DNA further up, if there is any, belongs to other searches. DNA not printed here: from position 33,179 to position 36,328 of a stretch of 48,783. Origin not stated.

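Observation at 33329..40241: Candidate undescribed module: STAND-SARP regulator, phased operator, orphan lipoprotein and a self-contained ACP-FAAL-acyltransferase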

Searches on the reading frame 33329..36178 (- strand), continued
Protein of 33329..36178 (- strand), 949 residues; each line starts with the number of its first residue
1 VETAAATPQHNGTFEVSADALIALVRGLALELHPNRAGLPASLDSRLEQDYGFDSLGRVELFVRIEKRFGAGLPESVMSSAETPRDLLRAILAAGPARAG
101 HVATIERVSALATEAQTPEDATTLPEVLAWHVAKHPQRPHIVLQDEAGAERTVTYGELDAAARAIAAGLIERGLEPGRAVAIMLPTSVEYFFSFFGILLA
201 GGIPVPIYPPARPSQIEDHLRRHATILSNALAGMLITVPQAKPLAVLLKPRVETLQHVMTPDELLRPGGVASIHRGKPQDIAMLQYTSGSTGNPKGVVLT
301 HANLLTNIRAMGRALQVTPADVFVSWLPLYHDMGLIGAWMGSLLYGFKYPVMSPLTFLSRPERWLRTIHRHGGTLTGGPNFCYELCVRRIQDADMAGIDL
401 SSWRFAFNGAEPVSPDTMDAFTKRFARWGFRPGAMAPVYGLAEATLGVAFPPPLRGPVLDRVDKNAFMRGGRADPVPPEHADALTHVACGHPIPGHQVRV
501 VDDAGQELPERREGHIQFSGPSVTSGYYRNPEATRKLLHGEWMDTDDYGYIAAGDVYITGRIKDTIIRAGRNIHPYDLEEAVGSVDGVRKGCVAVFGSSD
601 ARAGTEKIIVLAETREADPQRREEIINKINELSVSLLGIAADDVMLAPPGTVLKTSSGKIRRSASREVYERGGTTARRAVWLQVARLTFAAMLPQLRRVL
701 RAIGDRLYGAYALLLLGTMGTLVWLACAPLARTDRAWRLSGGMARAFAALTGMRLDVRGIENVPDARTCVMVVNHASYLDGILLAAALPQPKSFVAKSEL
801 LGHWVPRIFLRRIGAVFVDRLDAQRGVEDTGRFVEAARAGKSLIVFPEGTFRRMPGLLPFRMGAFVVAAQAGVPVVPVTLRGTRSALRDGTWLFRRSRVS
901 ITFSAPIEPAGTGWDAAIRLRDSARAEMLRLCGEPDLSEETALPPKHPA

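Call 11: find_related_loci(query=window:33329-36178:-, collection=genome_contigs, flank=8000)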
Query window:33329-36178:- (949 aa) in genome_contigs; peptide patterns used: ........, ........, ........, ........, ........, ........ (x = any residue, [..] = any of these).
86 stretches matched a pattern; 36 encode a relative of the query (tblastn E <= 1e-3); 36 distinct loci.
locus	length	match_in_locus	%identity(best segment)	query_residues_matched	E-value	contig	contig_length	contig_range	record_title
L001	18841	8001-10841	78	1-949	0e+0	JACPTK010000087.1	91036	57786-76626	MAG: Betaproteobacteria bacterium isolate NC_groundwater_730_Ag_S-0.65um_65_27 S37_SO-6_scaffold_557421, whole genome sh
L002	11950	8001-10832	77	1-946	0e+0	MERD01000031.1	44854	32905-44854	MAG: Betaproteobacteria bacterium RIFCSPLOWO2_02_FULL_67_26 rifcsplowo2_02_scaffold_1813, whole genome shotgun sequence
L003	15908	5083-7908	78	1-941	0e+0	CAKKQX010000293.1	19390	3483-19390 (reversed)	Burkholderiales bacterium isolate Hainich-H32-bin046-1 genome assembly, contig: H32-bin046_1_Hain_H32_02um_R1_1319_lengt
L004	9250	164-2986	77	9-949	0e+0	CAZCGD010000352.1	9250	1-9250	MAG TPA_asm: uncultured Streptomycetaceae bacterium isolate binchicken_co165_202 genome assembly, contig: k141_1612125,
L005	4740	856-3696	77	2-948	0e+0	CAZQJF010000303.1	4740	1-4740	MAG TPA_asm: uncultured Streptomycetaceae bacterium isolate SRP136066_co1_153 genome assembly, contig: NODE_32792_length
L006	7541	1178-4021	74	1-948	0e+0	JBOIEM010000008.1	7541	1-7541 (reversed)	MAG: Burkholderiales bacterium isolate M3-S_metawrap_bin.58 k127_2069302, whole genome shotgun sequence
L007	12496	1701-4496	76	16-949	0e+0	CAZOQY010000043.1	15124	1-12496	MAG TPA_asm: uncultured Streptomycetaceae bacterium isolate SRP287051_co2_186 genome assembly, contig: NODE_7147_length_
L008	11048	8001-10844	73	1-948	0e+0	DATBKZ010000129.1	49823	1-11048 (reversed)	MAG TPA_asm: Burkholderiales bacterium isolate SMAG_U3959 k141_3661210, whole genome shotgun sequence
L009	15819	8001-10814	78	17-946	0e+0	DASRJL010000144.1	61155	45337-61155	MAG TPA_asm: Burkholderiales bacterium isolate SMAG_U10135 k141_2835938, whole genome shotgun sequence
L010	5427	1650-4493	74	1-948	0e+0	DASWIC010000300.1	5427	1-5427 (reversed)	MAG TPA_asm: Burkholderiales bacterium isolate SMAG_U2858 k141_3252458, whole genome shotgun sequence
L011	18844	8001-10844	72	1-948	0e+0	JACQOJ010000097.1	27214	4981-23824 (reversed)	MAG: Betaproteobacteria bacterium isolate NC_groundwater_1278_Ag_S-0.2um_63_71 S_p2_S4_coassembly_k141_2489119, whole ge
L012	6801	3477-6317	70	1-949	0e+0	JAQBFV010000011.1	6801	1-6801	MAG: Betaproteobacteria bacterium isolate MAG_442_bin-18 442_bin-18_ctg-011, whole genome shotgun sequence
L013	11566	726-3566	69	1-949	0e+0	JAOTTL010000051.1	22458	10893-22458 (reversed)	MAG: Betaproteobacteria bacterium isolate 13_July_SF_Bin19 13_July_SF_Bin19_scaffold_713_c1, whole genome shotgun sequen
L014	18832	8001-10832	69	1-946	0e+0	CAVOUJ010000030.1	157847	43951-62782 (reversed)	MAG: uncultured beta proteobacterium isolate MFD10007.bin.2.158 genome assembly, contig: contig_46874, whole genome shot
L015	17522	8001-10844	69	1-949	0e+0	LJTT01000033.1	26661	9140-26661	MAG: Betaproteobacteria bacterium SG8_41 WOR_8-12_1169, whole genome shotgun sequence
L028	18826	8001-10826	50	15-947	0e+0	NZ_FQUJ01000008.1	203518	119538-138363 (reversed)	Modicisalibacter ilicicola DSM 19980, whole genome shotgun sequence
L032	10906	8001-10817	78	16-949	0e+0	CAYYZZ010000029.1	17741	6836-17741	MAG TPA_asm: uncultured Streptomycetaceae bacterium isolate SRP136066_co1_25 genome assembly, contig: NODE_3247_length_1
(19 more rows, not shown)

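Call 22: find_encoding_contigs(protein=P0001, flank=10000, max_places=3)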
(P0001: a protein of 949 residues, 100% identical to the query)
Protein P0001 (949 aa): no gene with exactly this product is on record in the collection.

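Call 23: find_encoding_contigs(protein=P0022, flank=10000, max_places=2)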
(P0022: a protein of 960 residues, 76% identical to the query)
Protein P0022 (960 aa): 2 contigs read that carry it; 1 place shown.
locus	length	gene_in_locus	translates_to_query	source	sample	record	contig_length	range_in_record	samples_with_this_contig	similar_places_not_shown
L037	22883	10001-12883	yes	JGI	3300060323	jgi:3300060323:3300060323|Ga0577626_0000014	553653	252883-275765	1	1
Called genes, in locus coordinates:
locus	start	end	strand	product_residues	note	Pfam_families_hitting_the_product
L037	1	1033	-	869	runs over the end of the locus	PF02771:Acyl-CoA_dh_N, PF02770:Acyl-CoA_dh_M (weak), PF00441:Acyl-CoA_dh_1, PF09317:ACDH_C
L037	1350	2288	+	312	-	PF00487:FA_desaturase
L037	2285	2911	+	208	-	PF10520:Lipid_desat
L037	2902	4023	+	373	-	PF04116:FA_hydroxylase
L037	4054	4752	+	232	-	-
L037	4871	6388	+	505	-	-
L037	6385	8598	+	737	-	PF01869:BcrAD_BadFG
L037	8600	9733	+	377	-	PF09989:DUF2229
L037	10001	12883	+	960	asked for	PF00550:PP-binding, PF00501:AMP-binding, PF01553:Acyltransferase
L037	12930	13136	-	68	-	-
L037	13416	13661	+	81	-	PF11809:DUF3330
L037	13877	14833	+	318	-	PF03401:TctC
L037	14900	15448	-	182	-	-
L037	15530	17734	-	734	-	PF20256:MoCoBD_2, PF02738:MoCoBD_1, PF20256:MoCoBD_2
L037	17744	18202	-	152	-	PF00111:Fer2, PF13085:Fer2_3 (weak), PF01799:Fer2_2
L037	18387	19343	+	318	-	PF06719:AraC_N, PF00165:HTH_AraC (weak), PF12833:HTH_18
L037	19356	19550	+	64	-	-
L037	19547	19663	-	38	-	-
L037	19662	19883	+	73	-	PF09360:zf-CDGSH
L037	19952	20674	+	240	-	PF00175:NAD_binding_1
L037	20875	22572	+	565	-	PF13620:CarboxypepD_reg, PF08450:SGL (faint), PF24684:Vgb_lyase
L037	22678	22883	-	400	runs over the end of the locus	PF01436:NHL (faint)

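Call 24: find_encoding_contigs(protein=P0069, flank=10000, max_places=2)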
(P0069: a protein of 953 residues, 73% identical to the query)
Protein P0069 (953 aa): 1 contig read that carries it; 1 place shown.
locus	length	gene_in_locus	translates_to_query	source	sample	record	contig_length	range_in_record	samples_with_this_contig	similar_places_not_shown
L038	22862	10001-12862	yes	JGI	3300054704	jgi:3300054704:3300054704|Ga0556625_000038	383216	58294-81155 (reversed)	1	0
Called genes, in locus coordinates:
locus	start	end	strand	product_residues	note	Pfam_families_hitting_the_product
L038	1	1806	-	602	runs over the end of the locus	PF00501:AMP-binding, PF23562:AMP-binding_C_3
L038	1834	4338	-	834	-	PF02771:Acyl-CoA_dh_N, PF02770:Acyl-CoA_dh_M, PF00441:Acyl-CoA_dh_1, PF09317:ACDH_C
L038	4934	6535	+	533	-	-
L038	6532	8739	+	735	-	PF01869:BcrAD_BadFG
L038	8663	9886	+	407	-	PF09989:DUF2229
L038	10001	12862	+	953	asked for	PF00550:PP-binding, PF00501:AMP-binding, PF01553:Acyltransferase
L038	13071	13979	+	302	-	PF03446:NAD_binding_2, PF03807:F420_oxidored (weak), PF09130:DUF1932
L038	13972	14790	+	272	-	PF18306:LDcluster4, PF03641:Lysine_decarbox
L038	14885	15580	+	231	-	PF02622:DUF179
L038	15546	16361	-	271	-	PF03328:HpcH_HpaI, PF02896:PEP-utilizers_C (faint)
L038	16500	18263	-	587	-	PF02771:Acyl-CoA_dh_N, PF02770:Acyl-CoA_dh_M, PF00441:Acyl-CoA_dh_1, PF08028:Acyl-CoA_dh_2 (weak), PF22924:ACOX_C_alpha1, PF12806:Acyl-CoA_dh_C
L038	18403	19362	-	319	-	PF01012:ETF, PF00766:ETF_alpha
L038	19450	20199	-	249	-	PF01012:ETF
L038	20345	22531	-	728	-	PF13380:CoA_binding_2, PF13607:Succ_CoA_lig, PF13549:ATP-grasp_5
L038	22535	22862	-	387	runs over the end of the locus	PF02771:Acyl-CoA_dh_N, PF02770:Acyl-CoA_dh_M, PF00441:Acyl-CoA_dh_1, PF08028:Acyl-CoA_dh_2 (weak)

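Call 25: find_encoding_contigs(protein=P0003, flank=10000, max_places=2)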
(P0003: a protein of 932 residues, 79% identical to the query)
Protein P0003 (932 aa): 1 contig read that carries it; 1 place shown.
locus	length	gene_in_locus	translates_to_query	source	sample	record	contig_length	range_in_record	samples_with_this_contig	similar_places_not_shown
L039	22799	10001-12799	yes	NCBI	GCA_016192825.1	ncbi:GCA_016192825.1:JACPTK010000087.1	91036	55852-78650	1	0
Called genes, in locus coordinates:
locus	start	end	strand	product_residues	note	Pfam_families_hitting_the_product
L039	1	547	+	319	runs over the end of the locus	PF16811:TAtT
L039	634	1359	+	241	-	PF03480:DctP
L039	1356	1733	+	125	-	-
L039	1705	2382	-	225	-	-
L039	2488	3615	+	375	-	PF01869:BcrAD_BadFG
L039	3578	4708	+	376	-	PF09989:DUF2229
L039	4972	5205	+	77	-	-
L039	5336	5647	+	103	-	-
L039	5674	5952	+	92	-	-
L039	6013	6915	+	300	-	PF03009:GDPD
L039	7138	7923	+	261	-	PF05708:Peptidase_C92 (weak)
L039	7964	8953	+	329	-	PF01790:LGT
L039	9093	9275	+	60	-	-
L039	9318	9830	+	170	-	-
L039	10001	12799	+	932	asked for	PF00550:PP-binding, PF00501:AMP-binding, PF01553:Acyltransferase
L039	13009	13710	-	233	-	PF00106:adh_short, PF08659:KR (weak), PF13561:adh_short_C2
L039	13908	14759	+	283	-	PF13899:Thioredoxin_7 (weak), PF13098:Thioredoxin_2, PF13899:Thioredoxin_7 (weak)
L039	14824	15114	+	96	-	PF07045:DUF1330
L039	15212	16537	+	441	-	PF01042:Ribonuc_L-PSP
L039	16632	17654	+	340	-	PF03401:TctC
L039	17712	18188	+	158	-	PF14588:YjgF_endoribonc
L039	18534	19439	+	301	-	-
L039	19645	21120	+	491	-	PF03972:MmgE_PrpD_N, PF19305:MmgE_PrpD_C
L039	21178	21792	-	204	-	PF00694:Aconitase_C, PF27512:LeuD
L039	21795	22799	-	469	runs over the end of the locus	PF00330:Aconitase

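Call 26: find_encoding_contigs(protein=P0004, flank=10000, max_places=2)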
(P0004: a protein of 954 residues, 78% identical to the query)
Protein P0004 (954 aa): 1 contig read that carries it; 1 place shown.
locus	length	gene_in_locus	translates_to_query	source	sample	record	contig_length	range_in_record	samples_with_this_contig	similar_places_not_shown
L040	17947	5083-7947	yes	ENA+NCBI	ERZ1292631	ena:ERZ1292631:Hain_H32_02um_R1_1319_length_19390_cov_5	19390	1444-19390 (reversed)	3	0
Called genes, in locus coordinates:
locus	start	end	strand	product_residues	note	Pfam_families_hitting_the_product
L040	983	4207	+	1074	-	PF13191:AAA_16 (weak), PF13401:AAA_22 (faint), PF24883:NPHP3_N (weak), PF25873:WHD_MalT, PF03704:BTAD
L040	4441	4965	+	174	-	-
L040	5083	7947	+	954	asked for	PF00550:PP-binding, PF00501:AMP-binding, PF01553:Acyltransferase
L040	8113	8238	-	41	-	-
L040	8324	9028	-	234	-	PF00027:cNMP_binding, PF13545:HTH_Crp_2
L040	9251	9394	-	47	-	-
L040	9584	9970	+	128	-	PF00072:Response_reg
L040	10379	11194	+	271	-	PF18306:LDcluster4, PF03641:Lysine_decarbox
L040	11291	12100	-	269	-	PF03328:HpcH_HpaI, PF02896:PEP-utilizers_C (faint)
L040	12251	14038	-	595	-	PF02771:Acyl-CoA_dh_N, PF02770:Acyl-CoA_dh_M, PF00441:Acyl-CoA_dh_1, PF08028:Acyl-CoA_dh_2 (weak), PF22924:ACOX_C_alpha1, PF12806:Acyl-CoA_dh_C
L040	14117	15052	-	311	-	PF01012:ETF, PF00766:ETF_alpha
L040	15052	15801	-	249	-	PF01012:ETF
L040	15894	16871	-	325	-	PF02653:BPD_transp_2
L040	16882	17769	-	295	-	PF02653:BPD_transp_2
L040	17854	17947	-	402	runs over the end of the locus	PF13433:Peripla_BP_5, PF13458:Peripla_BP_6, PF01094:ANF_receptor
